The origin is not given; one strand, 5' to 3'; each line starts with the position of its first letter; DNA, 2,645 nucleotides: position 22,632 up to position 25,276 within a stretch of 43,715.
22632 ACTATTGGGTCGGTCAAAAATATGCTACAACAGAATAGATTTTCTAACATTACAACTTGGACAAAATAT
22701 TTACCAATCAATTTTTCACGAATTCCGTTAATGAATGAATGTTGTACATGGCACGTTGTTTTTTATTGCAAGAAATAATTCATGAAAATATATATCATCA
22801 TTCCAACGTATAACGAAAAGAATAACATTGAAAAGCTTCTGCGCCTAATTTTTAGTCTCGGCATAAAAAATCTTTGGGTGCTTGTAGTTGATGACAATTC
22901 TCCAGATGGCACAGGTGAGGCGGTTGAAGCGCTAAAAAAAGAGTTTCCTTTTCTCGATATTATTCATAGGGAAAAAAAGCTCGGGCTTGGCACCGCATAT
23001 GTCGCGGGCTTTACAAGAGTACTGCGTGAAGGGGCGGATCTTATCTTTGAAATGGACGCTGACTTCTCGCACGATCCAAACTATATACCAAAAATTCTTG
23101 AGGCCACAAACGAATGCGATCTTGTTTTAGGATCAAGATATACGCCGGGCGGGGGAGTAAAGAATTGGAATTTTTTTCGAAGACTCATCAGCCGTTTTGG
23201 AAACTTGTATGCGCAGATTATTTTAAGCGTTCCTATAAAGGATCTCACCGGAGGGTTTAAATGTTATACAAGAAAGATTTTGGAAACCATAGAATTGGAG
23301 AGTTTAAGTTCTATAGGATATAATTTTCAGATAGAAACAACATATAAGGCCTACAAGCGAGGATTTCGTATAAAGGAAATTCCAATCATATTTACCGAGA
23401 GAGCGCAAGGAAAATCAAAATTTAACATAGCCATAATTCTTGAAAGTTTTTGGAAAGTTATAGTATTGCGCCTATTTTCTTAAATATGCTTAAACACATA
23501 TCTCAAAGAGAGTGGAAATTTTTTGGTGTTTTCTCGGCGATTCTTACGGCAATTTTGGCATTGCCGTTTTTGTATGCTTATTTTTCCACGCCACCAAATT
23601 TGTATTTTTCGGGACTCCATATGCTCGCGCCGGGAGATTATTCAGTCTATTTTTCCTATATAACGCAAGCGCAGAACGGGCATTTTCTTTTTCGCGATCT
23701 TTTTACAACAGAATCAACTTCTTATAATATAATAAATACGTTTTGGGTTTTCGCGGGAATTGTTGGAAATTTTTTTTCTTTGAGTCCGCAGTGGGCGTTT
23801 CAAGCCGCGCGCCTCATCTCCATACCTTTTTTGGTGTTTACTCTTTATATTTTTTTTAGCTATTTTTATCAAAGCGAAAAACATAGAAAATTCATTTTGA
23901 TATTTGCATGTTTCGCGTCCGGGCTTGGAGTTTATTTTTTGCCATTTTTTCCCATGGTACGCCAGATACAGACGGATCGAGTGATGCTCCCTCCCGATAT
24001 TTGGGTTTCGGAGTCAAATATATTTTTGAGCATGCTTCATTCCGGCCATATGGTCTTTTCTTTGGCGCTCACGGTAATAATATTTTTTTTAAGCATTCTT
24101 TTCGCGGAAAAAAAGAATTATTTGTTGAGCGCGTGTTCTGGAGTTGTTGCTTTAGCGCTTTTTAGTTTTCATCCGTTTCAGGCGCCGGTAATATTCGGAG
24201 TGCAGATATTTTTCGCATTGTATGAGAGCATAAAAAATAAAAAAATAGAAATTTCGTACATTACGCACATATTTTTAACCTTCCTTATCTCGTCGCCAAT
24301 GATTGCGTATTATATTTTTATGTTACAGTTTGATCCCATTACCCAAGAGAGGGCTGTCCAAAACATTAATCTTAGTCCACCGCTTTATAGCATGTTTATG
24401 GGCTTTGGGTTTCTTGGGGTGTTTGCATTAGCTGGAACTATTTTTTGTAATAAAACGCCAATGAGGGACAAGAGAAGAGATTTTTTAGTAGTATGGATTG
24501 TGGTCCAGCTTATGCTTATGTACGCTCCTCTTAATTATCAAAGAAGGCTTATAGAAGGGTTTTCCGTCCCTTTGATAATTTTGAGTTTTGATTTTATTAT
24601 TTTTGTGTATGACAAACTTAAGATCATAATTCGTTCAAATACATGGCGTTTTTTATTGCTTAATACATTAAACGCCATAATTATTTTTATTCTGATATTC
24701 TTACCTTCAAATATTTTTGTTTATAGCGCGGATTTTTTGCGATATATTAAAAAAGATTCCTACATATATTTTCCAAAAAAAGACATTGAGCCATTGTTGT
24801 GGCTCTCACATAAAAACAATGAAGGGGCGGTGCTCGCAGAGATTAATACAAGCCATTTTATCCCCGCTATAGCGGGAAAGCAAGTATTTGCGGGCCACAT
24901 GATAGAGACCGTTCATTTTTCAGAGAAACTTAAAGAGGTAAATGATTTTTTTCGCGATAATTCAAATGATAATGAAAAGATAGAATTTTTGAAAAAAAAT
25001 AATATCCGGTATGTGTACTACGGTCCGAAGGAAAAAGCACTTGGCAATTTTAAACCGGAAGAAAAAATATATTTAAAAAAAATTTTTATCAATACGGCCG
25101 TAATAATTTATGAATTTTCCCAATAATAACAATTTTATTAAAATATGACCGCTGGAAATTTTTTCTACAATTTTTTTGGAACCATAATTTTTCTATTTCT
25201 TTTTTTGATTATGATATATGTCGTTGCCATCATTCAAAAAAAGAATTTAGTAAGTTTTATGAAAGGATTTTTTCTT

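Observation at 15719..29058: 13-kb envelope-glycosylation supercluster: three polyprenol-P-sugar synthase-like GT2s, four or five GT-C-like membrane proteins and two methyltransferases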

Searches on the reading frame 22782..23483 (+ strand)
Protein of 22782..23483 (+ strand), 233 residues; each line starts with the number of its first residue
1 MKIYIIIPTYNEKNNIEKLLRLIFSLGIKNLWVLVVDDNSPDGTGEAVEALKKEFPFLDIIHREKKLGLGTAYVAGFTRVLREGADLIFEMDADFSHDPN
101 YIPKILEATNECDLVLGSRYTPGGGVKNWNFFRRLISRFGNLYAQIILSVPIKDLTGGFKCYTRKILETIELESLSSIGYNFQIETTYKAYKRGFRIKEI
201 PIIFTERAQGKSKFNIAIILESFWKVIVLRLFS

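Call 4: search_protein_families(library=pfam, proteins=[window:22782-23483:+], max_evalue=0.01)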
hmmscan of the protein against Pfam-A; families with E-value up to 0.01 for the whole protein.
window:22782-23483:+ (233 aa): 4 families
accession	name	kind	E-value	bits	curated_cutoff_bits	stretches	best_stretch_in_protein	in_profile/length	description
PF00535.33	Glycos_transf_2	-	1.8e-28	100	23.3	1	5-169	2-166/168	Glycosyl transferase family 2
PF13641.12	Glyco_tranf_2_3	-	8.9e-07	29.6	27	1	3-217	3-220/230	Glycosyltransferase like family 2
PF11735.13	CAP59_mtransfer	-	0.0034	17.5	28.8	1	4-56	3-59/242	Cryptococcal mannosyltransferase 1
PF10111.15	Glyco_tranf_2_2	-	0.0035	17.3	27.3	0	5-107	2-104/276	Glycosyltransferase like family 2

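Call 5: search_protein_families(library=ncbifam, proteins=[window:22782-23483:+], max_evalue=0.01)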
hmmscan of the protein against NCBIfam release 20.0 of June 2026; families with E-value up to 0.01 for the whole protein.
window:22782-23483:+ (233 aa): 19 families
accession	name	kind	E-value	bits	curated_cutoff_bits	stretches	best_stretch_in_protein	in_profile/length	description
TIGR04182.1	glyco_TIGR04182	equivalog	6.2e-17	61.9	325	1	3-213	2-200/293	S-layer glycoprotein N-glycosyltransferase AglJ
NF047588.1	GlcsyltransPgfSStrep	equivalog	2.5e-15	56.5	500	1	1-218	1-209/308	glycosyltransferase PgfS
NF007986.1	PRK10714.1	equivalog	3.9e-14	52.4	529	1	2-223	7-219/316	undecaprenyl-phosphate 4-deoxy-4-formamido-L-arabinose transferase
NF058614.1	PPMAGASynPpgS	equivalog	2e-11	43.8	370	1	3-213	2-207/226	polyprenyl-phospho-N-acetylgalactosaminyl synthase PpgS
NF041391.1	DPhHxTase_Halo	equivalog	6.6e-11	41.6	375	1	9-212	3-190/213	dolichyl-phosphate hexose transferase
TIGR03937.1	PgaC_IcaA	equivalog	2.7e-10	39.8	422.3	1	2-95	46-136/407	poly-beta-1,6-N-acetyl-D-glucosamine synthase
NF045692.1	OglycostaseCruG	equivalog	6e-08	32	600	1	2-113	42-158/386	2'-O-glycosyltransferase CruG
NF007482.0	PRK10073.1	equivalog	4.1e-07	29.3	423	1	2-114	7-115/334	glycosyltransferase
TIGR03469.1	HpnB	hypoth_equivalog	6.3e-07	28.7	379.25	1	2-118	45-169/386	hopene-associated glycosyltransferase HpnB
TIGR04283.1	glyco_like_mftF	equivalog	3e-06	27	182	1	5-53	3-51/221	TIGR04283 family arsenosugar biosynthesis glycosyltransferase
NF038302.1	EPS_HpsE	equivalog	1.2e-05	24.4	300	1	2-104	2-106/307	hormogonium polysaccharide biosynthesis glycosyltransferase HpsE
NF041875.1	EPS_EpsD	equivalog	1.8e-05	24.3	370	1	5-112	3-107/325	exopolysaccharide biosynthesis glycosyltransferase EpsD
NF050050.1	ProtGlycPglI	equivalog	7.3e-05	22.3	500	1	2-54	3-55/306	GalNAc(5)-diNAcBac-PP-undecaprenol beta-1,3-glucosyltransferase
NF047683.1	TeichurnBiosyTuaG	equivalog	0.00013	21.8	400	1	3-74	8-79/252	teichuronic acid biosynthesis protein TuaG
TIGR01556.1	rhamnosyltran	subfamily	0.00069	18.9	200.55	1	9-100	2-89/281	rhamnosyltransferase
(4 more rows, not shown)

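Call 39: search_solved_structures(query=window:22782-23483:+, max_evalue=0.001)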
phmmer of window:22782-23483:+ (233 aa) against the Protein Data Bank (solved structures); distinct sequences matched with E-value up to 0.001: 8.
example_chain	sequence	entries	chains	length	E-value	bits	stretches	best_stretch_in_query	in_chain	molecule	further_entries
5mlz_A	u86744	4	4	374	3.5e-38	134.7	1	1-222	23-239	Dolichol monophosphate mannose synthase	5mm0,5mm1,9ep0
9bhc_C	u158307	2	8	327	3.9e-12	49.5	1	2-224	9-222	Undecaprenyl-phosphate 4-deoxy-4-formamido-L-arabinose transferase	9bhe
8vxh_A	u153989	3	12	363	5.3e-12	49.1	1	2-224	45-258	Undecaprenyl-phosphate 4-deoxy-4-formamido-L-arabinose transferase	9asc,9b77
9hwj_A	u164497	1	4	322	2.4e-11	46.9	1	2-224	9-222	Undecaprenyl-phosphate 4-deoxy-4-formamido-L-arabinose transferase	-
3bcv_A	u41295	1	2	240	2.9e-06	30.3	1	2-89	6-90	Putative glycosyltransferase protein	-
5eke_A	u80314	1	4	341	4.2e-05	26.5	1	3-171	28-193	Uncharacterized glycosyltransferase sll0501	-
5ekp_C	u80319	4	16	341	4.3e-05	26.5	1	3-171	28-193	Uncharacterized glycosyltransferase sll0501 | Glycosyltransferase sll0501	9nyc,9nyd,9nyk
9nye_A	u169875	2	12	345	4.5e-05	26.4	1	3-171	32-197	Glycosyltransferase sll0501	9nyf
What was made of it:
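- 22782..23483 (+): g7: Dpm1/DPMS-like GT2. PDB 5mlz DPMS E = 3.5e-38 over residues 1-222 (call 39).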

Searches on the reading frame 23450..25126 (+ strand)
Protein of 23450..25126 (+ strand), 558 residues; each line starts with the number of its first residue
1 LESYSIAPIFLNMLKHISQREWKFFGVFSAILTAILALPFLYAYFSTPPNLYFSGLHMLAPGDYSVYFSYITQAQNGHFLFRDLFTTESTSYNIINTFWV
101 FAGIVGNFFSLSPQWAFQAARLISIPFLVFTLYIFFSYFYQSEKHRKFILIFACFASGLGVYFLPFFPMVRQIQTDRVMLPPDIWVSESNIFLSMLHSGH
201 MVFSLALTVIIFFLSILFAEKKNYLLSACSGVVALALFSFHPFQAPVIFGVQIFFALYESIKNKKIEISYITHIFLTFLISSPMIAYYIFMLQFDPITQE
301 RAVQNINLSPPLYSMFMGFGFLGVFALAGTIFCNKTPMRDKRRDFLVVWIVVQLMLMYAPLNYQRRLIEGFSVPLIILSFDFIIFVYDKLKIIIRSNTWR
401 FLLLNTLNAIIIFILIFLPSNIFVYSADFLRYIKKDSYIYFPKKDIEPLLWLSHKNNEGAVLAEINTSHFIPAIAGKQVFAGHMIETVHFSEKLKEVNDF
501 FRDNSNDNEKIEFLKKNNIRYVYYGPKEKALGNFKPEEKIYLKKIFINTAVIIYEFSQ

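Call 4: search_protein_families(library=pfam, proteins=[window:23450-25126:+], max_evalue=0.01)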
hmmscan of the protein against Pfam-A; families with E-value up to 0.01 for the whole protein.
window:23450-25126:+ (558 aa): 0 families

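Call 5: search_protein_families(library=ncbifam, proteins=[window:23450-25126:+], max_evalue=0.01)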
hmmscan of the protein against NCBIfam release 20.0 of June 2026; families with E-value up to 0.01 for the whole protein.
window:23450-25126:+ (558 aa): 0 families

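Call 11: search_solved_structures(query=window:23486-25126:+, max_evalue=10)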
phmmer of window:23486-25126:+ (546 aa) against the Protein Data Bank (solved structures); distinct sequences matched with E-value up to 10: 0.

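Call 16: find_homologous_proteins(query=window:23486-25126:+, max_evalue=0.001)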
Query window:23486-25126:+ (546 aa): 19 proteins with E <= 0.001 among 8000 candidates.
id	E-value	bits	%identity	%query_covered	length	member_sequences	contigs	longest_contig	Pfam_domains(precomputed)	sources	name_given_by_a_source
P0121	0.0e+0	1211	100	100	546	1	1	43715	-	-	-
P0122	8.9e-285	964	79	100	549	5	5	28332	-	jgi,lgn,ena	-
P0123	7.5e-158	545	48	99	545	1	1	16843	-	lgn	-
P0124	1.8e-149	517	46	99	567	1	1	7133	-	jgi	-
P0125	1.5e-147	511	45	99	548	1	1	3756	-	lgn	-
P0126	4.2e-126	440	43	99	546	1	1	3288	-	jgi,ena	-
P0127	2.8e-117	411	39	99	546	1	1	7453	-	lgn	-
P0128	7.5e-95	337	35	99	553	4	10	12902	-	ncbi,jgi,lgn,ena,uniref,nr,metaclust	ncbi:MAG: hypothetical protein A3J65_02295 [Candidatus Buchananbacteria bacterium RIFCSPHIGHO2_02_FU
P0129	7.2e-94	334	35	100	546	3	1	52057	-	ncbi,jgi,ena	ncbi:MAG: hypothetical protein WCT33_02675 [Patescibacteria group bacterium]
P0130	7.9e-88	314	33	100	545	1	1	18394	-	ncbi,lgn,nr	ncbi:MAG: hypothetical protein PHI63_05100 [Patescibacteria group bacterium]|nr:hypothetical protein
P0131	5.4e-86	308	34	99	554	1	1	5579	-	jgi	-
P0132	3.2e-78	282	34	99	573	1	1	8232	-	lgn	-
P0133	1.6e-65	240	31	100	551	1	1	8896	-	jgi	-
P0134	2.1e-45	174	28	96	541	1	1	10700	-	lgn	-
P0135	1.2e-26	112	24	97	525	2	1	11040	-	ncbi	-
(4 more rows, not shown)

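Call 20: search_solved_structures(query=A2, max_evalue=10, show_alignments=2)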
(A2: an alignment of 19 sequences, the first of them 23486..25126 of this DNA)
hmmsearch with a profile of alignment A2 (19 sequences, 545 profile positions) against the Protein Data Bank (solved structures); distinct sequences matched with E-value up to 10: 24.
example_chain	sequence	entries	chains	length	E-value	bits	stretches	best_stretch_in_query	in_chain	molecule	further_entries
9fxf_A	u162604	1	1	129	0.011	17.5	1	28-59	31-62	VHH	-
6ocd_B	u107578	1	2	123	0.048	15.4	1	25-59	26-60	VHH antibody V6D4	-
9qk0_F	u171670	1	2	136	0.29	12.8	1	24-59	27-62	a2VHH25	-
9fjf_C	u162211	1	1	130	0.36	12.5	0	25-59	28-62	Nanobody Nb1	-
9ena_B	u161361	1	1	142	0.41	12.3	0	25-59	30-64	Chains: B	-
7rby_B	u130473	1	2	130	0.41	12.3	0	25-59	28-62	Ilama-isolated nanobody NIH-CoV nb-112 specific to SARS-CoV-2 RBD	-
9g48_C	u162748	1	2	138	0.41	12.3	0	25-59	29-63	Nanobody 6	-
8s4u_B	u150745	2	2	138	0.45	12.2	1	8-73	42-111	Nanobody 3.4 | Nb3.4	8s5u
9mte_B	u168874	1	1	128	0.55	11.9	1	36-69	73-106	VHH nanobody 47D05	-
9g1y_C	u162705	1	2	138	0.63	11.7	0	29-59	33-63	Nanobody 3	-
7ust_B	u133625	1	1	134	0.81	11.3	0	26-59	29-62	Nanobody F5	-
7b14_D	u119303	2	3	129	0.82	11.3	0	37-62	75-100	Nanobody against SARS-CoV-2 | VHH E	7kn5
7b18_D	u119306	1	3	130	0.84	11.3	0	37-62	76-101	Nanobody against SARS-CoV-2 VHH E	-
9qzq_N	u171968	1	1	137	0.9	11.2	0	28-59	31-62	Grafted Nanobody NTCP_Nb1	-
7ksg_D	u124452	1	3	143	1.2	10.8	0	37-62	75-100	Nanobody against SARS-CoV-2 glycoprotein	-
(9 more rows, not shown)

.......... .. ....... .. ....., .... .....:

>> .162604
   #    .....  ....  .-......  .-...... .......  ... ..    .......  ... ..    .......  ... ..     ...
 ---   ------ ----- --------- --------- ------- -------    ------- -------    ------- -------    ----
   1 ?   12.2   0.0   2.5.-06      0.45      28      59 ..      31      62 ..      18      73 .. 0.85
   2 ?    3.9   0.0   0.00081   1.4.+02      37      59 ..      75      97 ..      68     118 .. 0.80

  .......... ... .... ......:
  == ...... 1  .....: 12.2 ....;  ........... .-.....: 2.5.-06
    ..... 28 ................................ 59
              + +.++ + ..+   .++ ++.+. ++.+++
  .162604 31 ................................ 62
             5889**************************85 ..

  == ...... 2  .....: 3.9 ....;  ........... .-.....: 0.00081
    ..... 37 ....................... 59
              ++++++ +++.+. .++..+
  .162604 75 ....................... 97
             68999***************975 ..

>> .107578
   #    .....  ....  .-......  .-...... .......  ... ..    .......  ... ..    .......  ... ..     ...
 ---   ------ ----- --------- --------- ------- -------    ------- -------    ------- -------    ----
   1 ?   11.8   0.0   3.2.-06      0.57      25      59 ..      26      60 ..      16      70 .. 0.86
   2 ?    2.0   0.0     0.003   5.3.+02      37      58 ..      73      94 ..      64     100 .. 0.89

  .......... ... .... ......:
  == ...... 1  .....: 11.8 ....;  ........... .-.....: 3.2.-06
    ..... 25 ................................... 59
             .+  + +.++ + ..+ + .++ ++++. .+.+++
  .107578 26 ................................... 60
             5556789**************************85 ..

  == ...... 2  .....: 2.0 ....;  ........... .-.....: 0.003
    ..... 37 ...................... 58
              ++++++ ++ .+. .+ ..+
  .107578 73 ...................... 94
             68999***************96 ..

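Call 22: search_protein_families(library=pfam, alignment_id=A2, max_evalue=1)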
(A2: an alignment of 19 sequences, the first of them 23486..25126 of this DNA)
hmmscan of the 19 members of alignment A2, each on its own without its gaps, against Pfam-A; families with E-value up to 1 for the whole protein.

A. member 1, window:23486-25126:+ (546 aa): 0 families

B. families by the number of members that match (of 19 scanned): 9 families
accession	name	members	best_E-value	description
PF09990.14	DUF2231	1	0.01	Predicted membrane protein (DUF2231)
PF22818.2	ApeI-like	1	0.11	ApeI dehydratase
PF04361.18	DUF494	1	0.11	Protein of unknown function (DUF494)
PF07608.17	DUF1571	1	0.19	Protein of unknown function (DUF1571)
PF19510.5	DUF6044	1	0.3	Protein of unknown function (DUF6044)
PF02459.20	Adeno_terminal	1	0.34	Adenoviral DNA terminal protein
PF02937.20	COX6C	1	0.47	Cytochrome c oxidase subunit VIc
PF11992.13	TgpA_N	1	0.56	TgpA N-terminal domain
PF04971.17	Phage_holin_2_1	1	0.87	Bacteriophage P21 holin S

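Call 32: predict_structure(alignment_id=A2)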
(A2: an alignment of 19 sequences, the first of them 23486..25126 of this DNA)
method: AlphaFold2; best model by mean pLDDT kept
length: 546 residues; sequences in the alignment: 19
mean_pLDDT: 90.5   pTM: 0.90
mean pLDDT of the five models: 90.5, 90.5, 89.9, 89.4, 88.7
residues with pLDDT >= 90: 390; 70-90: 140; 50-70: 12; < 50: 4
segments of 3 or more residues with pLDDT < 50: 159-162
pLDDT, mean of each block of 10 residues (from residue 1): 84 95 94 91 80 92 90 83 90 92 94 96 93 93 94 67 68 93 94 98 95 97 96 96 95 93 98 93 89 87 92 93 75 96 93 93 96 87 74 80 90 89 86 92 89 92 93 91 96 93 95 95 95 95 92
secondary structure, 60 per line:
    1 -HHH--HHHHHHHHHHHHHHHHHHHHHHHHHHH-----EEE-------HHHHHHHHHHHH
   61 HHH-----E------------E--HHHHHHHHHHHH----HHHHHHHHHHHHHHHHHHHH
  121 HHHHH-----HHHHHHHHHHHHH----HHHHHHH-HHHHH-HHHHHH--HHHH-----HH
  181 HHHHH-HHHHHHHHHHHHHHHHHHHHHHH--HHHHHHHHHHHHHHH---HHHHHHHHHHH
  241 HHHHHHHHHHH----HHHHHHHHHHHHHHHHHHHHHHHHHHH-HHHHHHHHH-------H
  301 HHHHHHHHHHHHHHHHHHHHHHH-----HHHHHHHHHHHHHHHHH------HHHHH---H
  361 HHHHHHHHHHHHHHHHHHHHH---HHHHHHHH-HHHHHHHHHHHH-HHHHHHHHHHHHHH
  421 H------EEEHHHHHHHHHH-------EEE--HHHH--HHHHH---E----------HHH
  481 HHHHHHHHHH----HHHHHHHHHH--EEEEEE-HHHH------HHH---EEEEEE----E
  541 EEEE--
elements in order: H7-33 E39-41 H49-63 H85-96 H101-125 H131-143 H148-154 H156-160 H162-167 H170-173 H179-185 H187-209 H212-226 H230-251 H256-282 H284-292 H300-323 H329-345 H352-356 H360-381 H385-392 H394-405 H407-421 E428-430 H431-440 E448-450 H453-456 H459-463 H478-490 H495-504 E507-512 H514-517 E530-535 E540-544

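Call 35: fold_search(model_id=the predicted structure, library=pdb)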
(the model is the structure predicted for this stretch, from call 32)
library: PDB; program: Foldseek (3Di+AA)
matches with E <= 10: 187; with E <= 0.001: 25
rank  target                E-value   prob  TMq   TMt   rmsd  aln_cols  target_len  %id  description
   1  7oci_F                9.3e-09  1.00  0.52  0.46   9.7       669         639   11  Cryo-EM structure of yeast Ost6p containing oligosaccharyltransferase complex (released 2022-02-16)
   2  9n9j_I                2.3e-08  1.00  0.53  0.44   9.8       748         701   10  Structure of a GRP94 folding intermediate engaged with a CCDC134- and FKBP11-bound secretory translocon (released 2025-11-19)
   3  8agb_A                3.5e-08  1.00  0.57  0.50   9.6       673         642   11  Structure of yeast oligosaccharylransferase complex with lipid-linked oligosaccharide bound (released 2022-12-07)
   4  8b6l_I                3.5e-08  1.00  0.55  0.46   8.8       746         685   10  Subtomogram average of the human Sec61-TRAP-OSTA-translocon (released 2022-12-07)
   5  6ezn_F                5.0e-08  1.00  0.58  0.50  10.9       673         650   10  Cryo-EM structure of the yeast oligosaccharyltransferase (OST) complex (released 2018-01-17)
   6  8pn9_A                6.2e-08  1.00  0.52  0.45  11.1       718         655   11  Structure of human oligosaccharyltransferase OST-A complex bound to NGI-1 (released 2024-05-08)
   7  8age_A                7.4e-08  1.00  0.52  0.45  11.5       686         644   11  Structure of yeast oligosaccharylransferase complex with acceptor peptide bound (released 2022-12-07)
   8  6s7o_A                7.4e-08  1.00  0.52  0.45  12.4       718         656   11  Cryo-EM structure of human oligosaccharyltransferase complex OST-A (released 2019-12-18)
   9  6ftg_5                1.0e-07  1.00  0.55  0.49  11.0       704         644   10  Subtomogram average of OST-containing ribosome-translocon complexes from canine rough microsomal membranes (released 2018-03-21)
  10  5gmy_A                2.5e-07  1.00  0.51  0.36  12.8       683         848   14  Crystal structure of the Archaeoglobus fulgidus oligosaccharyltransferase (O29867_ARCFU) tethered with an acceptor pep (released 2017-02-01)
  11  6c26_A                3.6e-07  1.00  0.53  0.46  10.8       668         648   12  The Cryo-EM structure of a eukaryotic oligosaccharyl transferase complex (released 2018-01-31)
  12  3wak                  3.9e-07  1.00  0.48  0.33  13.2       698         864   14  Crystal structure of the Archaeoglobus fulgidus oligosaccharyltransferase (O29867_ARCFU) in the apo form (released 2013-10-30)
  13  7e9s_A                8.6e-07  1.00  0.47  0.34  15.6       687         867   15  Archaeal oligosaccharyltransferase AglB from Archaeoglobus fulgidus in complex with an inhibitory peptide and a dolich (released 2021-09-08)
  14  8agc_A                9.0e-07  1.00  0.55  0.45  12.1       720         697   11  Structure of yeast oligosaccharylransferase complex with lipid-linked oligosaccharide and non-acceptor peptide bound (released 2022-12-07)
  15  6gxc_A                1.2e-06  1.00  0.54  0.44   9.8       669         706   12  Bacterial oligosaccharyltransferase PglB in complex with an inhibitory peptide and a reactive lipid-linked oligosaccha (released 2018-11-14)
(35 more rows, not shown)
